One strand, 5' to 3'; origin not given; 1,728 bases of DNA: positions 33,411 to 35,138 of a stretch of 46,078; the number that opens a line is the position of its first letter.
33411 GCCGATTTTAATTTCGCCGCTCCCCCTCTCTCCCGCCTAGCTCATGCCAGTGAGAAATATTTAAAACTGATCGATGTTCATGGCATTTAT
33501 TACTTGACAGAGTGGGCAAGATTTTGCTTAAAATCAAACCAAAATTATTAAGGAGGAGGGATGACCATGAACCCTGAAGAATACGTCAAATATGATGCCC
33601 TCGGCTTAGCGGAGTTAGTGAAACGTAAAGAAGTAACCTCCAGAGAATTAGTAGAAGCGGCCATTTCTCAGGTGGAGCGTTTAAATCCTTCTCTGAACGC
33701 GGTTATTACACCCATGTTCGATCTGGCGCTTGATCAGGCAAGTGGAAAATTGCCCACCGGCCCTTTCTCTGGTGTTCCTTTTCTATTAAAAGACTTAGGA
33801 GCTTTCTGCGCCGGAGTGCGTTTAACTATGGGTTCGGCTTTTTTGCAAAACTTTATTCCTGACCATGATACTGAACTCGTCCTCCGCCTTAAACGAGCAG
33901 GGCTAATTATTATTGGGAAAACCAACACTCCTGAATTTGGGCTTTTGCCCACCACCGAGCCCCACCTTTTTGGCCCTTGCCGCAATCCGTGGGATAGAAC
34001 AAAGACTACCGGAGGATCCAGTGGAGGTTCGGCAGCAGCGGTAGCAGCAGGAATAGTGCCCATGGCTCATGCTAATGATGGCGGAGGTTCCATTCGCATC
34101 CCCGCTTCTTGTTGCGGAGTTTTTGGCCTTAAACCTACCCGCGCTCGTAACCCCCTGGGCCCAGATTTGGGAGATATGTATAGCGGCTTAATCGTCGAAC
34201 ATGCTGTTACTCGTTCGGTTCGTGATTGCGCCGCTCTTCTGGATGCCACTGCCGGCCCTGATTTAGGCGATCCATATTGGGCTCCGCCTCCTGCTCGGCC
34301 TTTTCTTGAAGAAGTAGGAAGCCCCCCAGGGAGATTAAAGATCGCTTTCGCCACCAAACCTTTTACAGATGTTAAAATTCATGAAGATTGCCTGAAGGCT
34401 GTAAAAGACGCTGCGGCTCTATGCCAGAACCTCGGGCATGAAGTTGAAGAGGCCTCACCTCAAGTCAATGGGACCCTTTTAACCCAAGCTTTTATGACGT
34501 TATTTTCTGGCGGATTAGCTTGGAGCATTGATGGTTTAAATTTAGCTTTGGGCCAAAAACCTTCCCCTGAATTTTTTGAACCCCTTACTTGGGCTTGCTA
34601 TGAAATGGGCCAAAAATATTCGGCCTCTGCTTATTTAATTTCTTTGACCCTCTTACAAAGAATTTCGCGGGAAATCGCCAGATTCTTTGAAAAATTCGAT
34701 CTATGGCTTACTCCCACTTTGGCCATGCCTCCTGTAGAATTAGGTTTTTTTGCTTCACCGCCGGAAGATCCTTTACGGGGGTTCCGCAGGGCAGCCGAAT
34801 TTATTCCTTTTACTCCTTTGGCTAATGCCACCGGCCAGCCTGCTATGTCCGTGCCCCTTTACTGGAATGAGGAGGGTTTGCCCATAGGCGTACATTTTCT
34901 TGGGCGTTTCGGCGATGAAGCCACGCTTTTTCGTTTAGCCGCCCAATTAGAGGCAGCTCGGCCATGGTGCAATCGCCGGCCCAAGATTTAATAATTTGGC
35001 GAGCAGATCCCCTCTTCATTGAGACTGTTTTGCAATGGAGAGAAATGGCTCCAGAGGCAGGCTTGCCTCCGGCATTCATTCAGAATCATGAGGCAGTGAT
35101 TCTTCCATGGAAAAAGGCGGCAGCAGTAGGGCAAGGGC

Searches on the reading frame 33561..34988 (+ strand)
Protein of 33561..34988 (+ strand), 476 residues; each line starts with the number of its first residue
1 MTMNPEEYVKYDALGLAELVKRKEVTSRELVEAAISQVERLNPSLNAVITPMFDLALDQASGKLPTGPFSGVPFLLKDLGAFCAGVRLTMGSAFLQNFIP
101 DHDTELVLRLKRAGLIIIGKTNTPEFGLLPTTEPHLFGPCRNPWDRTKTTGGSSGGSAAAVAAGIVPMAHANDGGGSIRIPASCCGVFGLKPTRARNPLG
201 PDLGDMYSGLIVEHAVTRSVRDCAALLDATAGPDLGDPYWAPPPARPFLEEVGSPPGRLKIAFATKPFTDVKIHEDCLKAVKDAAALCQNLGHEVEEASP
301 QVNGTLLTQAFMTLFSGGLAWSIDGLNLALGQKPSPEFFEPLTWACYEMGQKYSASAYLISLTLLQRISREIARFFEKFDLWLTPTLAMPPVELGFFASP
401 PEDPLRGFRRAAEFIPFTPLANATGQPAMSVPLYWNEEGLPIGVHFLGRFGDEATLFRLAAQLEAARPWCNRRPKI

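Call 87: search_protein_families(library=pfam, proteins=[window:33561-34988:+], max_evalue=0.000001)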
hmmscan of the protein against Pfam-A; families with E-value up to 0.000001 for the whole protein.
window:33561-34988:+ (476 aa): 1 family
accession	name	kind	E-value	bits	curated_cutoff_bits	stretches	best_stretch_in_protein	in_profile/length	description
PF01425.27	Amidase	-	6.2e-101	339.1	27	1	29-456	1-444/445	Amidase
